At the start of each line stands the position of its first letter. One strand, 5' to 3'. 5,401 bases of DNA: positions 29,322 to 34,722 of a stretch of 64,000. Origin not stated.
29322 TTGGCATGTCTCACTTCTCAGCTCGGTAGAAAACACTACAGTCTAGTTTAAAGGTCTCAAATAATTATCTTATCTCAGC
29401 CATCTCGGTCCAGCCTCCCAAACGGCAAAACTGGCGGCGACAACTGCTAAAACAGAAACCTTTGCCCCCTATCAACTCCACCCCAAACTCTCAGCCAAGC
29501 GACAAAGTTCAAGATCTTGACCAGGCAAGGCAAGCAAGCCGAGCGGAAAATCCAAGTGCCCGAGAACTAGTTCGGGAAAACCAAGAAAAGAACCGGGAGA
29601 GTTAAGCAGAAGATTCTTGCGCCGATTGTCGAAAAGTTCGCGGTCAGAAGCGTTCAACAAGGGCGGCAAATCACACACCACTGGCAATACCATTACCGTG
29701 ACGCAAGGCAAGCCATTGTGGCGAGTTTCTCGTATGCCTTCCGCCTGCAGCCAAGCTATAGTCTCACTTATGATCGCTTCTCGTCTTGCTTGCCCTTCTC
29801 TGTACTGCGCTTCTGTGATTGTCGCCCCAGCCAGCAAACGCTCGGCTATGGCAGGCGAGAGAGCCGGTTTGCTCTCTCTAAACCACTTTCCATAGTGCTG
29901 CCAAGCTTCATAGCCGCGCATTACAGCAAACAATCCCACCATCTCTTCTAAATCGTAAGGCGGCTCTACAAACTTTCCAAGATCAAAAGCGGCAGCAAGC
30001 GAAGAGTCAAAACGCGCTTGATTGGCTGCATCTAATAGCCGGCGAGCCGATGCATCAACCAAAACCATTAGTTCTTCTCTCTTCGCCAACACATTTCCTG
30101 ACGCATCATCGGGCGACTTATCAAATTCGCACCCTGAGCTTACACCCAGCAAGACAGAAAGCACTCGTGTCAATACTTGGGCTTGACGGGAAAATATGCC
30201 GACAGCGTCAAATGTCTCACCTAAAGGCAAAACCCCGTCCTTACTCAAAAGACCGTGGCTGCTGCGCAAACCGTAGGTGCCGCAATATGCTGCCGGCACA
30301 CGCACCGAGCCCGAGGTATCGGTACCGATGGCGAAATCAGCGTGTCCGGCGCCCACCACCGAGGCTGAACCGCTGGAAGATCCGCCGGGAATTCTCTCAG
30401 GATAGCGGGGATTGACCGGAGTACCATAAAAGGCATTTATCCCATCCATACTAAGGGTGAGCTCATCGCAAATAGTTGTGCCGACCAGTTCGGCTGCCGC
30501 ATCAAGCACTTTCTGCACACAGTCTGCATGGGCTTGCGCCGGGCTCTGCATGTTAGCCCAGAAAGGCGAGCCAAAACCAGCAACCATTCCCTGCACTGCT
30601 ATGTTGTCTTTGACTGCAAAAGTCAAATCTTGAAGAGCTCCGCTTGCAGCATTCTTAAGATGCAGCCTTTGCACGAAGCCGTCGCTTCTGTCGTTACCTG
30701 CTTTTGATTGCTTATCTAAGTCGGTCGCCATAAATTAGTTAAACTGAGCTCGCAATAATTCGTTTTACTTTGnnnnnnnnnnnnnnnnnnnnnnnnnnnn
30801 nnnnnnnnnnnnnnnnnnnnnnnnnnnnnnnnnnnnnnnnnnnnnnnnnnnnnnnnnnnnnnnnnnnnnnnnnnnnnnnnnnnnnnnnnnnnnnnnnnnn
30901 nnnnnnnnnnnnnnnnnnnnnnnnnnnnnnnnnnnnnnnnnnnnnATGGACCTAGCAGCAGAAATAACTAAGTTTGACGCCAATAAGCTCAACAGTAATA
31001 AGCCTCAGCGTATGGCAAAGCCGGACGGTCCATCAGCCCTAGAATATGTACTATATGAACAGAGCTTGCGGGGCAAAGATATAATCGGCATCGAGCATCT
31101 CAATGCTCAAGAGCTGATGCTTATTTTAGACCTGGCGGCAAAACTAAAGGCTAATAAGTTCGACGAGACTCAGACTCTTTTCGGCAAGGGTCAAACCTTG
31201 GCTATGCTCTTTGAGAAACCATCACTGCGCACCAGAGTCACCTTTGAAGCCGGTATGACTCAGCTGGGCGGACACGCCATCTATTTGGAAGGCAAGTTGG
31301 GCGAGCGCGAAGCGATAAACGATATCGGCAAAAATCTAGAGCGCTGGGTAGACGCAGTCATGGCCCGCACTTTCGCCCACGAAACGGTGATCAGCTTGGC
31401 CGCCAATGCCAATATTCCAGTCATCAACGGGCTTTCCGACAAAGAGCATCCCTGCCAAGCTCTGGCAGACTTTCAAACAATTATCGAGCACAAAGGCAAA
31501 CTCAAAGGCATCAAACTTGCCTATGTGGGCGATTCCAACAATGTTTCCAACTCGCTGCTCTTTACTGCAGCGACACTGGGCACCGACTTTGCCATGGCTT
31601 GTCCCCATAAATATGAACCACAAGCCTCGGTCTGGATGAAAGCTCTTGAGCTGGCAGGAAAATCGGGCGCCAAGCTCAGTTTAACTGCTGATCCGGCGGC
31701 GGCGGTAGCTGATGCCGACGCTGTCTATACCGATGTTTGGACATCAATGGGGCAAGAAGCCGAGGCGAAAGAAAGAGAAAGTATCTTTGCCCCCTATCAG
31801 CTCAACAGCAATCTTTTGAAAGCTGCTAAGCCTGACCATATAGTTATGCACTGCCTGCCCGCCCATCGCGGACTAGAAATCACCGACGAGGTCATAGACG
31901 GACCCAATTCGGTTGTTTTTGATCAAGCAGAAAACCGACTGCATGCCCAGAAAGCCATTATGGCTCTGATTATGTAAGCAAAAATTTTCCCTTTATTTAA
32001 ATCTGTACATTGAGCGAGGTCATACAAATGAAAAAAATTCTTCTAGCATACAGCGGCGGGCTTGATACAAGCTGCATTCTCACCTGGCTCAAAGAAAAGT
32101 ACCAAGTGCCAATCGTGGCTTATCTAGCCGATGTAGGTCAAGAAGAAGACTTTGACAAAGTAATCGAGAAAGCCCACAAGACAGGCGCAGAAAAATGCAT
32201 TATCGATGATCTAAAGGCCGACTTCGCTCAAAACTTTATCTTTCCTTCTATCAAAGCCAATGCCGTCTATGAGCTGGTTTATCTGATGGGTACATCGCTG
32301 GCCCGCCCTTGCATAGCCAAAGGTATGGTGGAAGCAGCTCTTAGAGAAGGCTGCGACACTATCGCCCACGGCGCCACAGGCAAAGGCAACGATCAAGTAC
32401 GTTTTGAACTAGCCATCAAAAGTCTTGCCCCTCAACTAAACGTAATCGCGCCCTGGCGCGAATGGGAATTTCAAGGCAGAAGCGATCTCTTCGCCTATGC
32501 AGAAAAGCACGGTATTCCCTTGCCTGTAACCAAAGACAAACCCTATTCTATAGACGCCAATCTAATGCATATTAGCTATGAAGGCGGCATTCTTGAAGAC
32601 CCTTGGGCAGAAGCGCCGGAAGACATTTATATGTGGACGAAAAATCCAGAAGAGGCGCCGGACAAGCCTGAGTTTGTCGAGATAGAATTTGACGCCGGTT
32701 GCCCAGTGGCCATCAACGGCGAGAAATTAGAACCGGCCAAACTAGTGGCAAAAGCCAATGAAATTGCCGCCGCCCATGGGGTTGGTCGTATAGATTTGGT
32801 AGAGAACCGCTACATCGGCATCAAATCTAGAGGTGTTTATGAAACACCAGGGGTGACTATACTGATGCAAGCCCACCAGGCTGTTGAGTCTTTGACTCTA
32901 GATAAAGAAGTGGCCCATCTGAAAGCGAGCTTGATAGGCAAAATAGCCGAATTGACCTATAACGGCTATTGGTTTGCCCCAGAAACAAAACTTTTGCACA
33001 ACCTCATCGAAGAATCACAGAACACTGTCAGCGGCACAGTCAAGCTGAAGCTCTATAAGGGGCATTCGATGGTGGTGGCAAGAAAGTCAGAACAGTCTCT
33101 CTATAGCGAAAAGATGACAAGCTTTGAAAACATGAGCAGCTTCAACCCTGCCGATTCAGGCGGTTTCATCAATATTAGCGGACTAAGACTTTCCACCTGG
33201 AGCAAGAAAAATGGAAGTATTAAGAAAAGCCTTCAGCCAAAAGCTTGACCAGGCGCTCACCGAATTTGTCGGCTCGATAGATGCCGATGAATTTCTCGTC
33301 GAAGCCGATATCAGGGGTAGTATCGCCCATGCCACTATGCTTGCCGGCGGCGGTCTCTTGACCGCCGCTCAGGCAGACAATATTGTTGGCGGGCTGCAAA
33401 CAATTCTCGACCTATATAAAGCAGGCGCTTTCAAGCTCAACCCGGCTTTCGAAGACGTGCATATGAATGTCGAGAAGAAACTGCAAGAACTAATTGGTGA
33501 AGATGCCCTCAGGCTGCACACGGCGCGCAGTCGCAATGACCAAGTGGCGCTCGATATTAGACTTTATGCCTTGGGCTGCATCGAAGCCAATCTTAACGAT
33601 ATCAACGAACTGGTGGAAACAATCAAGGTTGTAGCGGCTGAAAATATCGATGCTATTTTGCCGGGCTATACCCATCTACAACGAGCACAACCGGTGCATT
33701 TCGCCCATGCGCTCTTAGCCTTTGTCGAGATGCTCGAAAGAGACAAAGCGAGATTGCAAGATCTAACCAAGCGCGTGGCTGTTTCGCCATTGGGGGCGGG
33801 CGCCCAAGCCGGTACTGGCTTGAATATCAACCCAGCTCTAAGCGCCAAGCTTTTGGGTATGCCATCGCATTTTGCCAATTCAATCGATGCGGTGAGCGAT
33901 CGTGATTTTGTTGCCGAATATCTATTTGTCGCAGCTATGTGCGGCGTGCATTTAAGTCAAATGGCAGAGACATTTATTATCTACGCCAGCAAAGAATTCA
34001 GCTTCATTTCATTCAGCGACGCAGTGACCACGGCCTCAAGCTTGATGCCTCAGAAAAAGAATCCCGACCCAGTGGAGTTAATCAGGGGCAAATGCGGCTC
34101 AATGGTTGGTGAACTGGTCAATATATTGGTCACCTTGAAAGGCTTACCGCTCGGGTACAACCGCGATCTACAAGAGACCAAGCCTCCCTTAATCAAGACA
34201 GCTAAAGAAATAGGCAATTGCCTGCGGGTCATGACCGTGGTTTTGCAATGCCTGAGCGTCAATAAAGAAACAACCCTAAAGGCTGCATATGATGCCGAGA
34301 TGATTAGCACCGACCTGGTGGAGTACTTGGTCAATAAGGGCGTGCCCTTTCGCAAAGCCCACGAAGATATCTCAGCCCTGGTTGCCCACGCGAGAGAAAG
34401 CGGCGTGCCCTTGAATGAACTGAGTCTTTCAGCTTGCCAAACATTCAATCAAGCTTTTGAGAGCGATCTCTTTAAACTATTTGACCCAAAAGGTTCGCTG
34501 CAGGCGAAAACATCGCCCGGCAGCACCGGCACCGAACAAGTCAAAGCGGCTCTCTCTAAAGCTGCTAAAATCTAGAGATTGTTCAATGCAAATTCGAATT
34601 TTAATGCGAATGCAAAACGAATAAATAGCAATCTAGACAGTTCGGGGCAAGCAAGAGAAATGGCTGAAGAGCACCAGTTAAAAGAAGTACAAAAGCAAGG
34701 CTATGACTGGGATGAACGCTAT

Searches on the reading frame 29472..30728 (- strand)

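Call 42: search_protein_families(library=pfam, proteins=[window:29472-30728:-], max_evalue=0.0001)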
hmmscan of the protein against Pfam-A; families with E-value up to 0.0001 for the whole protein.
window:29472-30728:- (418 aa): 1 family
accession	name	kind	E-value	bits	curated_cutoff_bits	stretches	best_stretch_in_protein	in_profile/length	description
PF01425.27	Amidase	-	1.1e-53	183.3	27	1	26-364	41-390/445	Amidase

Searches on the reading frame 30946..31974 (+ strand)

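Call 42: search_protein_families(library=pfam, proteins=[window:30946-31974:+], max_evalue=0.0001)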
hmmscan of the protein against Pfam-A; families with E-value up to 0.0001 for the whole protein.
window:30946-31974:+ (343 aa): 2 families
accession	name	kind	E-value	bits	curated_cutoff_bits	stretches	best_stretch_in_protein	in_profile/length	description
PF00185.30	OTCace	-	4.2e-61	206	29.4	1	187-341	1-156/157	Aspartate/ornithine carbamoyltransferase, Asp/Orn binding domain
PF02729.26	OTCace_N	-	1.4e-42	145.7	29.9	1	44-181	1-148/148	Aspartate/ornithine carbamoyltransferase, carbamoyl-P binding domain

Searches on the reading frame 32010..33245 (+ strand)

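Call 42: search_protein_families(library=pfam, proteins=[window:32010-33245:+], max_evalue=0.0001)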
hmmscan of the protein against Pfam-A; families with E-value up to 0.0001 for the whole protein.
window:32010-33245:+ (412 aa): 2 families
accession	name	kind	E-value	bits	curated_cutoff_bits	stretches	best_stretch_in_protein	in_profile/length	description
PF20979.2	Arginosuc_syn_C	-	9.6e-88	293.9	27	1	179-395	1-217/219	Arginosuccinate synthase C-terminal domain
PF00764.25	Arginosuc_synth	-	2.9e-64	216.4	27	1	9-170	1-162/162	Arginosuccinate synthase N-terminal HUP domain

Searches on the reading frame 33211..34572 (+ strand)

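Call 42: search_protein_families(library=pfam, proteins=[window:33211-34572:+], max_evalue=0.0001)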
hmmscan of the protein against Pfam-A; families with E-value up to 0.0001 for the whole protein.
window:33211-34572:+ (454 aa): 2 families
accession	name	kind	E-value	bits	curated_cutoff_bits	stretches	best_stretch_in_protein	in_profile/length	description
PF00206.25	Lyase_1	-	1.4e-69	235.4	27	1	8-300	3-312/312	Lyase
PF14698.11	ASL_C2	-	2.8e-19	69.7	27.3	1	365-430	3-68/69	Argininosuccinate lyase C-terminal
